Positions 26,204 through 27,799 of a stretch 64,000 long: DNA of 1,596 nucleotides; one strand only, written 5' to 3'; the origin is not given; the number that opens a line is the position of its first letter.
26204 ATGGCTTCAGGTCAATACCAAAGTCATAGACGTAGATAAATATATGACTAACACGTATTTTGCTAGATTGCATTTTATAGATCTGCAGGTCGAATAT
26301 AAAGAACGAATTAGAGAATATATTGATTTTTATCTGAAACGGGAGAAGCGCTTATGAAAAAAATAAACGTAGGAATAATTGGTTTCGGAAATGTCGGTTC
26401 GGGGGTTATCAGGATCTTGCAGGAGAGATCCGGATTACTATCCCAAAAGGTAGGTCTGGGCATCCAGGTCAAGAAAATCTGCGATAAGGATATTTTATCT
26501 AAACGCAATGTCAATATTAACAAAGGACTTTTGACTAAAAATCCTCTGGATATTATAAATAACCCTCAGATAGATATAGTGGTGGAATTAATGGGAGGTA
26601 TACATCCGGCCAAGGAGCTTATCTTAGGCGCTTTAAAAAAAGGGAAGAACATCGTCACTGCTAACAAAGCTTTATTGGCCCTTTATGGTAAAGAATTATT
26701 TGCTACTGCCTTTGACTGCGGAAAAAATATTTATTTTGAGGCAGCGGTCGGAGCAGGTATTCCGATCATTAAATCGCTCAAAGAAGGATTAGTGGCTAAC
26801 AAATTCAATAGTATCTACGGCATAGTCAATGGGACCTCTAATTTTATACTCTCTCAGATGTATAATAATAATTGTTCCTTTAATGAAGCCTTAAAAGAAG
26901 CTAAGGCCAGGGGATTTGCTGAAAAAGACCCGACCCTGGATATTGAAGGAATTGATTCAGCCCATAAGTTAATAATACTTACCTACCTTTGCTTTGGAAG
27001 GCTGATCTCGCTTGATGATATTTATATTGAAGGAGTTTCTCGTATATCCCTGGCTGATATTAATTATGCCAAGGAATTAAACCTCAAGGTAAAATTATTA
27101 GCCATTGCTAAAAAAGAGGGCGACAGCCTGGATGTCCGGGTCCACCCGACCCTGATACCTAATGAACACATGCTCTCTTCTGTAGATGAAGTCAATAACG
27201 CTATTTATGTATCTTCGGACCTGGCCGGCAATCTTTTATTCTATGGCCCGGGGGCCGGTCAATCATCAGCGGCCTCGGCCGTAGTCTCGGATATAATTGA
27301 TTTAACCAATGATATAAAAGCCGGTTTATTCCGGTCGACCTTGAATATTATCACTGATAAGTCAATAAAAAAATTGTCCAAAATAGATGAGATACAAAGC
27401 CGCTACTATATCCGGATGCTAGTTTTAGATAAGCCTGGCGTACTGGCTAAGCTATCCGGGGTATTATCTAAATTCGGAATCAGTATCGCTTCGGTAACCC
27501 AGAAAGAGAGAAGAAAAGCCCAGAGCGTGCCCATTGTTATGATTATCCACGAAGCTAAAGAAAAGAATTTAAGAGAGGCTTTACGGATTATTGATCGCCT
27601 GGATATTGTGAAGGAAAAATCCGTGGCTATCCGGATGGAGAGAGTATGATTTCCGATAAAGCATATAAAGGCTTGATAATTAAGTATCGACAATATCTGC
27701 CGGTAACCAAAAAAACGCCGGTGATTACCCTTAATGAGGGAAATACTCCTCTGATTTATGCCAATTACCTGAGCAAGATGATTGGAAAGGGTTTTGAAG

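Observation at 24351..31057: Three paralogous single-domain PilZ proteins, each translationally coupled to a core metabolic enzyme (gpsA, hom, lysC)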

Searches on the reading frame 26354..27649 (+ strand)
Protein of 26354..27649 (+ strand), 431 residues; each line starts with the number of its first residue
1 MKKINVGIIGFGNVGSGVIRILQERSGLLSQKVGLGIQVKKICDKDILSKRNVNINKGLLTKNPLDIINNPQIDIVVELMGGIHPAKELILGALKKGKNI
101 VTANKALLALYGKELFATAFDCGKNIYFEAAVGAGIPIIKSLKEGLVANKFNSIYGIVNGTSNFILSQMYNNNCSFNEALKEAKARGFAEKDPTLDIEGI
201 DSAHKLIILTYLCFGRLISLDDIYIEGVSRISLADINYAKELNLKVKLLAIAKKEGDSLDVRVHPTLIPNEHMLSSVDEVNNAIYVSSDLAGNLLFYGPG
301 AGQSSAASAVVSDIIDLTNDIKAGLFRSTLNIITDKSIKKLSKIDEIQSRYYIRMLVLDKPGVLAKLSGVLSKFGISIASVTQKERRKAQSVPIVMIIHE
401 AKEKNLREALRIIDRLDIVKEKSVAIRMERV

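Call 3: search_protein_families(library=pfam, proteins=[window:26354-27649:+], max_evalue=1)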
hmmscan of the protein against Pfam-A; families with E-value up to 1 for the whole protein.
window:26354-27649:+ (431 aa): 11 families
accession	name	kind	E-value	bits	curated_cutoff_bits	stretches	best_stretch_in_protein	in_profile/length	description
PF00742.24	Homoserine_dh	-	9.6e-61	205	22.9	1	137-315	1-173/173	Homoserine dehydrogenase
PF03447.22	NAD_binding_3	-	4.3e-19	69.8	24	1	10-129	1-116/116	Homoserine dehydrogenase, NAD binding domain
PF01842.31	ACT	-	3.6e-12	46.2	27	1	351-416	1-64/66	ACT domain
PF22629.2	ACT_AHAS_ss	-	5.9e-06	26.8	27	1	353-417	1-63/67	AHAS small subunit-like ACT domain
PF13291.12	ACT_4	-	0.0013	19.8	27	1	353-400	9-56/80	ACT domain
PF01408.29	GFO_IDH_MocA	-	0.0031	18.6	24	1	4-101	1-90/120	Oxidoreductase family, NAD-binding Rossmann fold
PF03435.24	Sacchrp_dh_NADP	-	0.004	17.9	25.1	1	6-103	1-98/129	Saccharopine dehydrogenase NADP binding domain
PF13840.12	ACT_7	-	0.016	15.5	27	1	357-378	17-38/65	ACT domain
PF13740.12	ACT_6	-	0.017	15.4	23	1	359-410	11-62/76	ACT domain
PF03807.23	F420_oxidored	-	0.14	13.2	21.6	0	6-30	2-23/94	NADP oxidoreductase coenzyme F420-dependent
PF02826.25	2-Hacid_dh_C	-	0.21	11.4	25.1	1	5-23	38-56/178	D-isomer specific 2-hydroxyacid dehydrogenase, NAD binding domain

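Call 4: search_protein_families(library=ncbifam, proteins=[window:26354-27649:+], max_evalue=1)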
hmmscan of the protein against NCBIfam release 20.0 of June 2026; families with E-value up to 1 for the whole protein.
window:26354-27649:+ (431 aa): 16 families
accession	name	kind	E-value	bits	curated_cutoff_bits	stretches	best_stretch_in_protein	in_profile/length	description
NF004976.0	PRK06349.1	subfamily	1.4e-155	518.7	205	1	1-430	2-428/430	homoserine dehydrogenase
NF004912.0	PRK06270.1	equivalog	2.4e-79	267.3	373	1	1-322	1-341/343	homoserine dehydrogenase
NF006235.0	PRK08374.1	equivalog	5.3e-58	196.7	451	2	63-318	82-329/336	homoserine dehydrogenase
NF005290.0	PRK06813.1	equivalog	2.9e-45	154.8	286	1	84-319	102-338/346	homoserine dehydrogenase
NF005002.0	PRK06392.1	equivalog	2.4e-32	112.2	296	1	1-317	1-324/329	homoserine dehydrogenase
NF006959.0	PRK09436.1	equivalog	3.4e-28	98.2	726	1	2-319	464-814/819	bifunctional aspartate kinase/homoserine dehydrogenase I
NF007003.0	PRK09466.1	subfamily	3.2e-20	72.2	582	2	2-227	457-697/810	bifunctional aspartate kinase/homoserine dehydrogenase II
NF006352.0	PRK08577.1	equivalog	9.7e-08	32.2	140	1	332-423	35-130/136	hypothetical protein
TIGR01327.1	PGDH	equivalog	8.8e-05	21.5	454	1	343-417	444-518/525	phosphoglycerate dehydrogenase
TIGR00119.1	acolac_sm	equivalog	0.0012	18.8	56.9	1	352-415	4-66/158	acetolactate synthase small subunit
NF008864.0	PRK11895.1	equivalog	0.0015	18.2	119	1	351-407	4-59/164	acetolactate synthase small subunit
NF005656.0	PRK07431.1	equivalog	0.0029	16.2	657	1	334-411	426-502/587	aspartate kinase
NF040740.1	ornith_Ord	equivalog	0.0035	16.8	400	1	4-104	1-101/335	2,4-diaminopentanoate dehydrogenase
TIGR01921.1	DAP-DH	equivalog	0.045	13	180.6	1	1-24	1-24/324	diaminopimelate dehydrogenase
NF009827.0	PRK13303.1-2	equivalog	0.1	11.8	226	1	4-104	2-94/267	aspartate dehydrogenase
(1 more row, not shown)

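Call 13: find_related_loci(query=window:26354-27649:+, collection=genome_contigs, flank=10000)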
Query window:26354-27649:+ (431 aa) in genome_contigs; peptide patterns used: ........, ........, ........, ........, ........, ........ (x = any residue, [..] = any of these).
132 stretches matched a pattern; 83 encode a relative of the query (tblastn E <= 1e-3); the best 80 are kept; 78 distinct loci.
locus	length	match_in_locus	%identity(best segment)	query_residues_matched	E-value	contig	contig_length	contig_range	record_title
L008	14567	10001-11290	75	1-430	0e+0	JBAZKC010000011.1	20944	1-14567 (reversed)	MAG: Candidatus Omnitrophota bacterium isolate SO_2017_LW4_134 scaffold_5090_c1_LW137-91_2017, whole genome shotgun sequ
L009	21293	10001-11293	75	1-431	0e+0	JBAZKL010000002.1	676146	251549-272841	MAG: Candidatus Omnitrophota bacterium isolate SO_2017_LW4_142 scaffold_26_c1_LW137-91_2017, whole genome shotgun sequen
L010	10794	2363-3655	76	1-431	0e+0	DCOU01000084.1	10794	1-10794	MAG TPA_asm: Candidatus Omnitrophica bacterium UBA1562 UBA1562_contig_6685, whole genome shotgun sequence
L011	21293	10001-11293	75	1-431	0e+0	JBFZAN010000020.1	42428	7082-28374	MAG: Candidatus Omnitrophota bacterium isolate PPR_0468 k121_1061269, whole genome shotgun sequence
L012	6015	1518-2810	73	1-431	0e+0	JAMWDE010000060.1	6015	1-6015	MAG: Candidatus Omnitrophota bacterium isolate QZM4_2.bins.442.Tibet NODE_53808_length_6015_cov_0.773268, whole genome s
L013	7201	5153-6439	73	1-429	0e+0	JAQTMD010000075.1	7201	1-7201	MAG: Candidatus Omnitrophota bacterium isolate STA_32 NODE_23198_length_7201_cov_2.637970_Sandtown_A, whole genome shotg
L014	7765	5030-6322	74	1-431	0e+0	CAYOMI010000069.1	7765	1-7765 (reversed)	MAG TPA_asm: uncultured Planctomycetales bacterium isolate SRP098346_co1_93 genome assembly, contig: NODE_12916_length_7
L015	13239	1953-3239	73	1-429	0e+0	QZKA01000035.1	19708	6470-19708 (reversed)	MAG: Candidatus Omnitrophota bacterium isolate SURF_25 Ga0104751_1004101, whole genome shotgun sequence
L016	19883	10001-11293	75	1-431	0e+0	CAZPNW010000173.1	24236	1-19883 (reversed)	MAG TPA_asm: uncultured Planctomycetales bacterium isolate binchicken_co216_53 genome assembly, contig: k141_3627281, wh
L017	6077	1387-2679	75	1-431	0e+0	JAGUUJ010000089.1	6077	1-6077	MAG: Candidatus Omnitrophota bacterium isolate DeMMO5_9 c_000000004790, whole genome shotgun sequence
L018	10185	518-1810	74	1-431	0e+0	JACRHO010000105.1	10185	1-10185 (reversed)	MAG: Candidatus Omnitrophota bacterium isolate NC_groundwater_1779_Pr3_B-0.1um_42_17 SR-2_scaffold_141_1986346, whole ge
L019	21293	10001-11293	74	1-431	0e+0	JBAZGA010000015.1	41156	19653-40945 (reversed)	MAG: Candidatus Omnitrophota bacterium isolate SO_2017_LW3_33 NODE_2185_length_41156_cov_1.098223_LW162_2017, whole geno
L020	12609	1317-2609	76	1-431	0e+0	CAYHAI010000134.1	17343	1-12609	MAG TPA_asm: uncultured Planctomycetales bacterium isolate ERP119294_co2_437 genome assembly, contig: k141_531300, whole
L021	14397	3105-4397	73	1-431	0e+0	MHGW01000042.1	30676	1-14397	MAG: Omnitrophica WOR_2 bacterium RIFCSPLOWO2_01_FULL_41_12 rifcsplowo2_01_scaffold_4519, whole genome shotgun sequence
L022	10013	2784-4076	73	1-431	0e+0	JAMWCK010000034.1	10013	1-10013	MAG: Candidatus Omnitrophota bacterium isolate QZM4_1.bins.76.Tibet NODE_20133_length_10013_cov_2.434756, whole genome s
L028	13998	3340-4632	72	1-431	0e+0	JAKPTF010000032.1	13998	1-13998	MAG: Candidatus Omnitrophota bacterium isolate JPNA_metabat.7 k141_132742, whole genome shotgun sequence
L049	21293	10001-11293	73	1-431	0e+0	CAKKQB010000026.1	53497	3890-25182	Omnitrophica bacterium GWA2_41_15 isolate Hainich-Omni-XXVI genome assembly, contig: Omni_Hai_XXVI_Hain_H43_02um_R3_147_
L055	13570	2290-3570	70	1-427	0e+0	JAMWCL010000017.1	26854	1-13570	MAG: Candidatus Omnitrophota bacterium isolate QZM4_1.bins.77.Tibet NODE_4422_length_26854_cov_3.431998, whole genome sh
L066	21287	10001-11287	58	3-431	2e-153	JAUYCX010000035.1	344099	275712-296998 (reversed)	MAG: Candidatus Omnitrophota bacterium isolate C20_maxbin.112_sub C20_k141_170329, whole genome shotgun sequence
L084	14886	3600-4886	71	1-429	0e+0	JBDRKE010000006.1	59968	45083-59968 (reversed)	MAG: Candidatus Omnitrophota bacterium isolate MEGAHIT-group-1.695 k141_29617, whole genome shotgun sequence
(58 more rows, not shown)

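Call 31: find_homologous_proteins(query=L049:8037-9434:+, max_evalue=1e-10)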
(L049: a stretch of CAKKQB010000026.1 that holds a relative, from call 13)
Query L049:8037-9434:+ (466 aa): 7871 proteins with E <= 1e-10 among 8000 candidates; the best 120 are listed.
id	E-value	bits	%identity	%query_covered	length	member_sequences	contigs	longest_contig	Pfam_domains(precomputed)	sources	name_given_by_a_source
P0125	0.0e+0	1025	100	100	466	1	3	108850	PF07238.20,PF20618.4,PF07479.20,PF01210.30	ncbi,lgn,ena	-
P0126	3.2e-230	783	77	100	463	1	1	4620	PF07238.20,PF20618.4,PF07479.20,PF01210.30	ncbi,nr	ncbi:MAG: NAD(P)H-dependent glycerol-3-phosphate dehydrogenase [Candidatus Omnitrophota bacterium]|n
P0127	8.0e-163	561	76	71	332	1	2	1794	PF20618.4,PF07479.20,PF01210.30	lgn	-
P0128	1.1e-159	550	76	71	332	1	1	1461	PF20618.4,PF07479.20,PF01210.30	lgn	-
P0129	1.1e-159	550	76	71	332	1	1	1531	PF20618.4,PF07479.20,PF01210.30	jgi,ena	-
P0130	1.5e-159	550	76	71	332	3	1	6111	PF20618.4,PF07479.20,PF01210.30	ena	-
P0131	2.2e-159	549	76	71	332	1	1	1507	PF20618.4,PF07479.20,PF01210.30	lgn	-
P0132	1.4e-158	547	75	72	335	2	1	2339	PF20618.4,PF07479.20,PF02558.23,PF01210.30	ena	-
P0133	4.6e-158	545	77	71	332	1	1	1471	PF20618.4,PF07479.20,PF01210.30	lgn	-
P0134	9.9e-158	544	75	71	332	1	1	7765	PF20618.4,PF07479.20,PF01210.30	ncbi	-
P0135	1.2e-157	544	75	71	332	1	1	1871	PF20618.4,PF07479.20,PF01210.30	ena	-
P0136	2.5e-157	543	74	71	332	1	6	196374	PF20618.4,PF07479.20,PF02558.23,PF01210.30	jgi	jgi:glycerol-3-phosphate dehydrogenase (NAD(P)+)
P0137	1.1e-156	541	76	71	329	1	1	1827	PF20618.4,PF07479.20,PF01210.30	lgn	-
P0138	1.2e-156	540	76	71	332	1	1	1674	PF20618.4,PF07479.20,PF01210.30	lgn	-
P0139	1.5e-156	540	74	71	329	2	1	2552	PF20618.4,PF07479.20,PF01210.30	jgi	-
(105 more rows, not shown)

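Call 32: find_encoding_contigs(protein=P0126, flank=5000, max_places=4)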
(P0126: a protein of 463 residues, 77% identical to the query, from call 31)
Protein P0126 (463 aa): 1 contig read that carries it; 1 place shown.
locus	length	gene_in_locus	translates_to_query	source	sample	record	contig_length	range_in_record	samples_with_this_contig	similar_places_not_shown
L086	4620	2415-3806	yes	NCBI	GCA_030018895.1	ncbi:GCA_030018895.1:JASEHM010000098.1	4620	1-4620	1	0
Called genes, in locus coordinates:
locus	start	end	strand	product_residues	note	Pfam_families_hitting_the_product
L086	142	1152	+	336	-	PF01170:UPF0020 (faint), PF08241:Methyltransf_11 (faint), PF13847:Methyltransf_31 (faint), PF01555:N6_N4_Mtase, PF02086:MethyltransfD12 (weak)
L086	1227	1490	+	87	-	-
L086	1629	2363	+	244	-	PF00303:Thymidylat_synt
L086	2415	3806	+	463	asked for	PF07238:PilZ, PF01210:NAD_Gly3P_dh_N, PF07479:NAD_Gly3P_dh_C, PF20618:GPD_NAD_C_bact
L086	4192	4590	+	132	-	-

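Call 33: find_encoding_contigs(protein=P0125, flank=3000, max_places=4)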
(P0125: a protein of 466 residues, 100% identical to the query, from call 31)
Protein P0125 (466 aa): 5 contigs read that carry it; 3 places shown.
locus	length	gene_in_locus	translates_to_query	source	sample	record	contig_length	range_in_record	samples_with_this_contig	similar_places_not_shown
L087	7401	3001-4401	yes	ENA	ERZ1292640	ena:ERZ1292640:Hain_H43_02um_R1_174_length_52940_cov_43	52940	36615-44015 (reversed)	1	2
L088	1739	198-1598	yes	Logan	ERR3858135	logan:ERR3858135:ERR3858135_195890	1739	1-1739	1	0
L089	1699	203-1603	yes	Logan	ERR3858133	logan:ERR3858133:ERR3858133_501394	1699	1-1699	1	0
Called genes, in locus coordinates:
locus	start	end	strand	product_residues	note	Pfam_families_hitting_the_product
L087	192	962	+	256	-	PF03740:PdxJ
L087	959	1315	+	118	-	PF01648:ACPS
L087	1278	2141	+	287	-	PF01256:Carb_kinase, PF02110:HK, PF08543:Phos_pyr_kin (weak)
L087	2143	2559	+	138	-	PF11645:PDDEXK_5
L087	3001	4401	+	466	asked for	PF07238:PilZ, PF01210:NAD_Gly3P_dh_N, PF07479:NAD_Gly3P_dh_C, PF20618:GPD_NAD_C_bact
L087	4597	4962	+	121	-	PF07238:PilZ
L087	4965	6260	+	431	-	PF03447:NAD_binding_3, PF00742:Homoserine_dh, PF01842:ACT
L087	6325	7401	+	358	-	PF00291:PALP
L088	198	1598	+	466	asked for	PF07238:PilZ, PF01210:NAD_Gly3P_dh_N, PF07479:NAD_Gly3P_dh_C, PF20618:GPD_NAD_C_bact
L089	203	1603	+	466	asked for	PF07238:PilZ, PF01210:NAD_Gly3P_dh_N, PF07479:NAD_Gly3P_dh_C, PF20618:GPD_NAD_C_bact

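Call 59: predict_structure(alignment_id=A5)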
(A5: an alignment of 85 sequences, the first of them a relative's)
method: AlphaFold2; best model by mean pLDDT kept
length: 466 residues; sequences in the alignment: 85
mean_pLDDT: 69.4   pTM: 0.53
mean pLDDT of the five models: 69.4, 65.6, 63.0, 60.1, 59.2
residues with pLDDT >= 90: 151; 70-90: 110; 50-70: 51; < 50: 154
segments of 3 or more residues with pLDDT < 50: 1-10, 115-126, 317-345, 355-392, 410-466
pLDDT, mean of each block of 10 residues (from residue 1): 41 60 90 77 84 92 90 77 88 90 90 52 43 69 93 95 97 97 93 98 96 91 95 91 63 85 89 72 80 90 86 59 40 41 48 49 42 38 39 56 63 30 41 37 37 44 30
secondary structure, 60 per line:
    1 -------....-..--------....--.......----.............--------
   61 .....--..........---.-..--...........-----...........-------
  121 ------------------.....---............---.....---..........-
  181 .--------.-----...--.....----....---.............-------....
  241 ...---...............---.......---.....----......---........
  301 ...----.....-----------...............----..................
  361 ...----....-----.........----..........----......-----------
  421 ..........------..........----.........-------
elements in order: H8-11 E23-26 H29-35 E40-52 E61-65 H68-77 E87-97 E103-113 E139-143 H147-158 E162-166 H170-179 E196-198 H201-205 E210-213 H217-229 E237-243 H247-261 E265-271 H275-279 E284-289 H293-303 E308-312 H324-338 H343-363 H368-371 H377-385 H390-399 H404-409 H421-430 H437-446 H451-459

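Call 62: search_protein_families(library=pfam, proteins=[L019:14184-15770:+, L009:9602-9952:+, L014:4674-5030:+, L009:14277-14591:+, L028:7541-7933:+, L011:16437-16745:+, L055:4681-4974:+, L009:9260-9580:+, L084:2834-3181:+, L066:9633-9998:+], max_evalue=0.01)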
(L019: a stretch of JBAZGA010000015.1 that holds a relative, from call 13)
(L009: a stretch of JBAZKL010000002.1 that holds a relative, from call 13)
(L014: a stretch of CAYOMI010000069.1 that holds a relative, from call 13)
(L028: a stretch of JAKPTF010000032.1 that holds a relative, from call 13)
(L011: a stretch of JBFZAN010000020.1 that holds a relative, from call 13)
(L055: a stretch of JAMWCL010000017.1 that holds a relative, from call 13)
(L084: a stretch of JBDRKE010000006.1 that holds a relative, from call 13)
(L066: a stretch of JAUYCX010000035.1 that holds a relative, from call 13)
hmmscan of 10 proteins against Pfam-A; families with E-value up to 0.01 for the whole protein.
L019:14184-15770:+ (529 aa): 1 family
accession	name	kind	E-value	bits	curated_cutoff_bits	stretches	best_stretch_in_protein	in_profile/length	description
PF02554.20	CstA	-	5.7e-136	454.9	27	2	3-342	2-355/560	Carbon starvation protein CstA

L009:9602-9952:+ (117 aa): 1 family
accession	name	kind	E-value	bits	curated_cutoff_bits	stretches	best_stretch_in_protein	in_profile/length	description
PF07238.19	PilZ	-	9.1e-08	32.8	22.5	1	7-108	1-98/102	PilZ domain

L014:4674-5030:+ (119 aa): 1 family
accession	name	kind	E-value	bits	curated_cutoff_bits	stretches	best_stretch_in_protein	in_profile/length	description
PF07238.19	PilZ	-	3.1e-11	43.9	22.5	1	7-109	1-99/102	PilZ domain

L009:14277-14591:+ (105 aa): 1 family
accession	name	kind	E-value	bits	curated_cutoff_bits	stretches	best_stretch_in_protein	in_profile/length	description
PF07238.19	PilZ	-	0.00016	22.4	22.5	1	7-101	2-87/102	PilZ domain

L028:7541-7933:+ (131 aa): 1 family
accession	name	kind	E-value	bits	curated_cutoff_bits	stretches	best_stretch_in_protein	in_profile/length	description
PF07238.19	PilZ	-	0.0019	18.9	22.5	1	36-128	2-86/102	PilZ domain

L011:16437-16745:+ (103 aa): 0 families

L055:4681-4974:+ (98 aa): 1 family
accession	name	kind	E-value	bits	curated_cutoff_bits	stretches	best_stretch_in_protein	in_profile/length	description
PF07238.19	PilZ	-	6.8e-06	26.8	22.5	1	4-91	1-86/102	PilZ domain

L009:9260-9580:+ (107 aa): 1 family
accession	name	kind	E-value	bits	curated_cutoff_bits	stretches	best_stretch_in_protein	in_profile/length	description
PF07238.19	PilZ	-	1.1e-11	45.3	22.5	1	4-101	1-100/102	PilZ domain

L084:2834-3181:+ (116 aa): 1 family
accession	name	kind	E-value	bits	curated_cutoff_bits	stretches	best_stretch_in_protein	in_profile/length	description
PF07238.19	PilZ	-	6.4e-13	49.3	22.5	1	4-110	1-101/102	PilZ domain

L066:9633-9998:+ (122 aa): 1 family
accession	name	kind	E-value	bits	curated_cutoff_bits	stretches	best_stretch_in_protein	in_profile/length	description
PF07238.19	PilZ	-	3.9e-10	40.4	22.5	1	5-105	1-96/102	PilZ domain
